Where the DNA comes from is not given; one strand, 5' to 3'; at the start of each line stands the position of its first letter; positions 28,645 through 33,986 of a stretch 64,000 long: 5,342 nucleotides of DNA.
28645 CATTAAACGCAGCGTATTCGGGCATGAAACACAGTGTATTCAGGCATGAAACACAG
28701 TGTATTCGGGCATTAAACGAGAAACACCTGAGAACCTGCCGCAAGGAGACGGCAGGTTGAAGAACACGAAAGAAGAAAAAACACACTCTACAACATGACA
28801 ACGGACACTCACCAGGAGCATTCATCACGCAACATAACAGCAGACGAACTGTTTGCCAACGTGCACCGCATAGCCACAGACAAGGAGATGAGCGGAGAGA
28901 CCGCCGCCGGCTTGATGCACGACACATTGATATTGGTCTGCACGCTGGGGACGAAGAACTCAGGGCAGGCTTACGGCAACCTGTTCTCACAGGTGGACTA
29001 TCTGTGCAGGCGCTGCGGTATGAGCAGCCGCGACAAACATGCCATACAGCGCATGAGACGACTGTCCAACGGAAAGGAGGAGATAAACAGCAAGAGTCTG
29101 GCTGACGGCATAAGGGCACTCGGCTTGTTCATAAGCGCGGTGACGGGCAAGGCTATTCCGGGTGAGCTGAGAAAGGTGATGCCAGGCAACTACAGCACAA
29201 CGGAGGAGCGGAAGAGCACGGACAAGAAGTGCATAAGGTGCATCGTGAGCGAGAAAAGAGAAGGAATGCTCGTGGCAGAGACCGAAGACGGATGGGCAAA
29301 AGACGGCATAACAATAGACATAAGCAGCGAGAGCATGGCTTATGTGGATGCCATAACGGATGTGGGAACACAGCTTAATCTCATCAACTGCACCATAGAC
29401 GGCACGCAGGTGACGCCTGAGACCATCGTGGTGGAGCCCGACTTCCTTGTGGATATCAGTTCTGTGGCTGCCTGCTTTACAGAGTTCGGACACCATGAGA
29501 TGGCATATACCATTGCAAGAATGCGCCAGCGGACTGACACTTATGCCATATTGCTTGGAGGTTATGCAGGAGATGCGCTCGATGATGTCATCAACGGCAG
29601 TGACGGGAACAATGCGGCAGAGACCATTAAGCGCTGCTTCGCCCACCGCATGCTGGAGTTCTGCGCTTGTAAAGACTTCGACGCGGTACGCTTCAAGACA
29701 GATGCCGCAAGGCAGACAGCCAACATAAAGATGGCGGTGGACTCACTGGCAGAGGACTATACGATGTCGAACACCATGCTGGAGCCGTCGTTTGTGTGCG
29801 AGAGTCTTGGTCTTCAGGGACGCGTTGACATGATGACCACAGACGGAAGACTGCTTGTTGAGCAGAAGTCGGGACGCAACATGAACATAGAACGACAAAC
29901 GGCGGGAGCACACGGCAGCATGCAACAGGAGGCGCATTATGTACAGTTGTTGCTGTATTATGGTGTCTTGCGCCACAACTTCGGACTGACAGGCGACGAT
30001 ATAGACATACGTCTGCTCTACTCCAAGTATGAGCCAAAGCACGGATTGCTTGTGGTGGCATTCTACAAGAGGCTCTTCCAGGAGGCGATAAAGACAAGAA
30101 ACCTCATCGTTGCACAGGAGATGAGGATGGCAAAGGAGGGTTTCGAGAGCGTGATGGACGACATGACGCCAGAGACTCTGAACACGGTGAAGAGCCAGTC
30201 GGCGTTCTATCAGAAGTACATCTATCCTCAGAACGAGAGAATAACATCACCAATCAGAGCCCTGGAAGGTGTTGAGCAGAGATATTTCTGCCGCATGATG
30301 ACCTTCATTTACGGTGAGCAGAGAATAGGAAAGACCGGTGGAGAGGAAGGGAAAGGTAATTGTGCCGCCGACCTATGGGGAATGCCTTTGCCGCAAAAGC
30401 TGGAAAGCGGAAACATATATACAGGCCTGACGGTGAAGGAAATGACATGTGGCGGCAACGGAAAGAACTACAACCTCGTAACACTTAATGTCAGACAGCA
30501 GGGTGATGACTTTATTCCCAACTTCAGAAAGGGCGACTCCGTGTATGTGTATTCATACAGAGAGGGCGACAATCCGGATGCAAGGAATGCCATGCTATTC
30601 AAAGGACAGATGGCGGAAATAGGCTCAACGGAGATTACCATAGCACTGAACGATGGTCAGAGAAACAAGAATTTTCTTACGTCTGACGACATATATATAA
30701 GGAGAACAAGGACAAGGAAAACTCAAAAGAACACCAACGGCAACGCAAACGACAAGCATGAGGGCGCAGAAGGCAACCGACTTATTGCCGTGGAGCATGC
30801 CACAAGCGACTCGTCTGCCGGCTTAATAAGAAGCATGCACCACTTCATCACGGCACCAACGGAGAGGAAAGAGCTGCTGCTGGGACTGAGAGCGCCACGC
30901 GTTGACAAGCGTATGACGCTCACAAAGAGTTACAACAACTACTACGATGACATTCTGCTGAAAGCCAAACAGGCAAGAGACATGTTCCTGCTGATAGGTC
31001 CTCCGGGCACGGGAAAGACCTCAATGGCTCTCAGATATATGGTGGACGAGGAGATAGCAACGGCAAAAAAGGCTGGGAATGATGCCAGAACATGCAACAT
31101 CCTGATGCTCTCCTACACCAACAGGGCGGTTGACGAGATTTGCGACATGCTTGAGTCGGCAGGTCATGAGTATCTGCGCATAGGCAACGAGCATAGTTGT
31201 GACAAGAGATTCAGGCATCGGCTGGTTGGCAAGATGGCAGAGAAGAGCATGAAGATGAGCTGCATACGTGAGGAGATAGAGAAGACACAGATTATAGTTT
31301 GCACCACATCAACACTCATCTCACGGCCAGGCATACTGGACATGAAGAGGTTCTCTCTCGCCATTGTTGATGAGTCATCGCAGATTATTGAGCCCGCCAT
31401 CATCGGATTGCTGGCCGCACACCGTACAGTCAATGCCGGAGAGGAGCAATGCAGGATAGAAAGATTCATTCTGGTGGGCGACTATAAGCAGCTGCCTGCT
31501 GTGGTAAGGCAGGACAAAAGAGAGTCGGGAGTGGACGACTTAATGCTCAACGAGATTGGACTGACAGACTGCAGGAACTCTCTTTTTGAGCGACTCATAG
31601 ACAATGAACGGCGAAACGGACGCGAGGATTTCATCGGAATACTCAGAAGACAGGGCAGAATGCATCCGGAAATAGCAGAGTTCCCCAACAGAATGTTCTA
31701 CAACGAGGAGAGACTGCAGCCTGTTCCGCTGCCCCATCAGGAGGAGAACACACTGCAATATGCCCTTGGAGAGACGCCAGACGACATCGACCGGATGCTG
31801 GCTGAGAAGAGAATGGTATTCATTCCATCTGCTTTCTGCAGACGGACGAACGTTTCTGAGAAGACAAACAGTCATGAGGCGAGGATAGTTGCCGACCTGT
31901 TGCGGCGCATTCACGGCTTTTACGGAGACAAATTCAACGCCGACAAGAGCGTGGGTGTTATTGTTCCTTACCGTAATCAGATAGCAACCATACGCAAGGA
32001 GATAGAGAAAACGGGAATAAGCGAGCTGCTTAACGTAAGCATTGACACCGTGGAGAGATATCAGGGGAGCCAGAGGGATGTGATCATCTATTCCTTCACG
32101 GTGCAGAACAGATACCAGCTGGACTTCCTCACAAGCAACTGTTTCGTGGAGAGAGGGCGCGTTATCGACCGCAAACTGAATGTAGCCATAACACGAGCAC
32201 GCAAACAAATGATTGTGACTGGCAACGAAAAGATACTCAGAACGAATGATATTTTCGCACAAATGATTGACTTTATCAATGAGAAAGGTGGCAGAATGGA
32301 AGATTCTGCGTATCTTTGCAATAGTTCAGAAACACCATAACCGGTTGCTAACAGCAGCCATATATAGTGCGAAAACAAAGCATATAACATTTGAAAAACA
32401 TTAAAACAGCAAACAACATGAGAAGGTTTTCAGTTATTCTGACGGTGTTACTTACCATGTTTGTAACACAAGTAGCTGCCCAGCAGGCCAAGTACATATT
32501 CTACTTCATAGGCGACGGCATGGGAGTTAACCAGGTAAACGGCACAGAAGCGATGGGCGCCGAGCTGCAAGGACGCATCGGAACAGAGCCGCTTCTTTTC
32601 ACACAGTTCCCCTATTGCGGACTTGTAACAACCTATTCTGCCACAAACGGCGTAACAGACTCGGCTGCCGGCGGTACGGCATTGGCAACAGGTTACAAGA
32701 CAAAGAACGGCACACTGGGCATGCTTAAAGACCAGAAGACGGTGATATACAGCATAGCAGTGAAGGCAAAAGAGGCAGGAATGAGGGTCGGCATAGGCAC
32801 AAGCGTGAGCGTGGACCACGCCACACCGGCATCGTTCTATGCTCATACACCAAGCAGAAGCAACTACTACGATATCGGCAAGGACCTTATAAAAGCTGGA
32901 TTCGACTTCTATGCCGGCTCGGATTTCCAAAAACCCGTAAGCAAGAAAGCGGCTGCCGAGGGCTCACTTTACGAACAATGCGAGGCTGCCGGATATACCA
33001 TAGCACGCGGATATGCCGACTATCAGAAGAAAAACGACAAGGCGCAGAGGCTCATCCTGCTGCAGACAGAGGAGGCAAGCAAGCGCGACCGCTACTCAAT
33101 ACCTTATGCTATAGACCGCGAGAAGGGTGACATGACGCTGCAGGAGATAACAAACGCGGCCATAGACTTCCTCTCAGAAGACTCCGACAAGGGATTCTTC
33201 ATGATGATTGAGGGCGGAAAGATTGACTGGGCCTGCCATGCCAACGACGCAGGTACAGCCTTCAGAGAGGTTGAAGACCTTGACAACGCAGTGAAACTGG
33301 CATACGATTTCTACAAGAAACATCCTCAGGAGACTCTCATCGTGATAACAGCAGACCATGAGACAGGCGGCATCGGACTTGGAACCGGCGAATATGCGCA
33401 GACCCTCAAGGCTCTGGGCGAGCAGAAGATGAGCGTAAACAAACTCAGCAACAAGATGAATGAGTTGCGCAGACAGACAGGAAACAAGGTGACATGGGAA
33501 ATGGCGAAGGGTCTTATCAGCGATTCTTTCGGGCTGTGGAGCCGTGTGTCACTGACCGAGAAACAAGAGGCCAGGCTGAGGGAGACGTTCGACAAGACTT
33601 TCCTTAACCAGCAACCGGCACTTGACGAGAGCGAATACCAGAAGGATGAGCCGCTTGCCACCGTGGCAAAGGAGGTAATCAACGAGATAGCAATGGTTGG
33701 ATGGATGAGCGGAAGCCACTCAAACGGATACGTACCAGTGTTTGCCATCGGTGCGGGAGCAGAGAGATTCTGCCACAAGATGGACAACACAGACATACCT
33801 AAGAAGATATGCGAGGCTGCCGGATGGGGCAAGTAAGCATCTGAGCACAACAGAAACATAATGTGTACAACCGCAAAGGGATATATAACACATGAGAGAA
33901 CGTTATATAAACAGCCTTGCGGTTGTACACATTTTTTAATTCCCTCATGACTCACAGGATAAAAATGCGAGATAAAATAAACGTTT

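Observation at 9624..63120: Dispersed family of exact 22-bp-register tandem arrays occupies at least nine intergenic regions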

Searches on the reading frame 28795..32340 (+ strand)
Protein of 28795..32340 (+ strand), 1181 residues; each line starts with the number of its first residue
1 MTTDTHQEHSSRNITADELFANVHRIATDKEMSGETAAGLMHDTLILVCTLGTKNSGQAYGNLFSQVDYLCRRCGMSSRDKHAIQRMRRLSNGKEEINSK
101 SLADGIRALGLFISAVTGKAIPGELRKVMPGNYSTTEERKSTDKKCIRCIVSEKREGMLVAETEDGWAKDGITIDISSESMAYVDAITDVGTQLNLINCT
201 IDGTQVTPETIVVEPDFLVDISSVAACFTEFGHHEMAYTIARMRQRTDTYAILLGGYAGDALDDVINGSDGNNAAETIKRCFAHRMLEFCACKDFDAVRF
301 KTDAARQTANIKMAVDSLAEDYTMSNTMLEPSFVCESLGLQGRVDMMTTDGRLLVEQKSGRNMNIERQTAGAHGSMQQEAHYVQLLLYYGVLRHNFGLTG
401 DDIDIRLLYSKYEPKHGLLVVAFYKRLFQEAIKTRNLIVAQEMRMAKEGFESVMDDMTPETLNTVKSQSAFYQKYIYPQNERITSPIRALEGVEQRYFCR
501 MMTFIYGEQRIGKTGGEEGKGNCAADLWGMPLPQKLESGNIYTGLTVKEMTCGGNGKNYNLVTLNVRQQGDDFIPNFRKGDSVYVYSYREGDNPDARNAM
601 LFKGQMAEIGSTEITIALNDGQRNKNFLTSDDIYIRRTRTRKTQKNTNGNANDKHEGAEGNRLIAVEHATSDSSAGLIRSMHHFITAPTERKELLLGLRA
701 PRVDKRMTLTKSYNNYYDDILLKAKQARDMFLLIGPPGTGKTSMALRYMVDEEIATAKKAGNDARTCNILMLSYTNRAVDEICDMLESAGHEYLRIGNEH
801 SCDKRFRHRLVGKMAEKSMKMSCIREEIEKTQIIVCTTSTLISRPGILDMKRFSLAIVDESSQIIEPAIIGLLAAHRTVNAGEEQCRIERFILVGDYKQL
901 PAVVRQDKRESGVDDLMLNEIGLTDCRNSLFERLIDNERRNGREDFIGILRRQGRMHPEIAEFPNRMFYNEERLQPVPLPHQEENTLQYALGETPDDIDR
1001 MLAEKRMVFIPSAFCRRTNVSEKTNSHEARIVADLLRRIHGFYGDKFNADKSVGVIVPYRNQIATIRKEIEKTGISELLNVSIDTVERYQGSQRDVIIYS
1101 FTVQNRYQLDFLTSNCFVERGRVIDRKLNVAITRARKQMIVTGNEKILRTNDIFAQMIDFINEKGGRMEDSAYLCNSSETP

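Call 20: search_protein_families(library=pfam, proteins=[window:28795-32340:+])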
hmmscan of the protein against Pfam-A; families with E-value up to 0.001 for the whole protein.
window:28795-32340:+ (1181 aa): 5 families
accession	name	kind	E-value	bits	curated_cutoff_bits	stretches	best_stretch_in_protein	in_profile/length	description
PF13087.12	AAA_12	-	1.1e-33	116.9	27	1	928-1145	3-194/195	AAA domain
PF13086.12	AAA_11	-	9.3e-22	78.5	27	2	820-904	182-254/257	AAA domain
PF13245.12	AAA_19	-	5.5e-10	40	25.1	1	726-903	9-132/134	AAA domain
PF13604.12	AAA_30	-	5.9e-05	23.3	27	1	726-905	16-133/191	AAA domain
PF00270.35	DEAD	-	0.00039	20.6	26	0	726-864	13-129/167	DEAD/DEAH box helicase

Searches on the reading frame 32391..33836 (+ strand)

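Call 20: search_protein_families(library=pfam, proteins=[window:32391-33836:+])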
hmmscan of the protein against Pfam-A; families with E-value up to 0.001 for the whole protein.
window:32391-33836:+ (481 aa): 2 families
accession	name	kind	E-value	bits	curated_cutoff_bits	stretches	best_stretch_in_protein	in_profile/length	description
PF00245.25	Alk_phosphatase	-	3.1e-67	227.8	24.4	1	33-477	1-421/423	Alkaline phosphatase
PF01676.23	Metalloenzyme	-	3.8e-07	30.3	24.3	1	246-325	127-202/252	Metalloenzyme superfamily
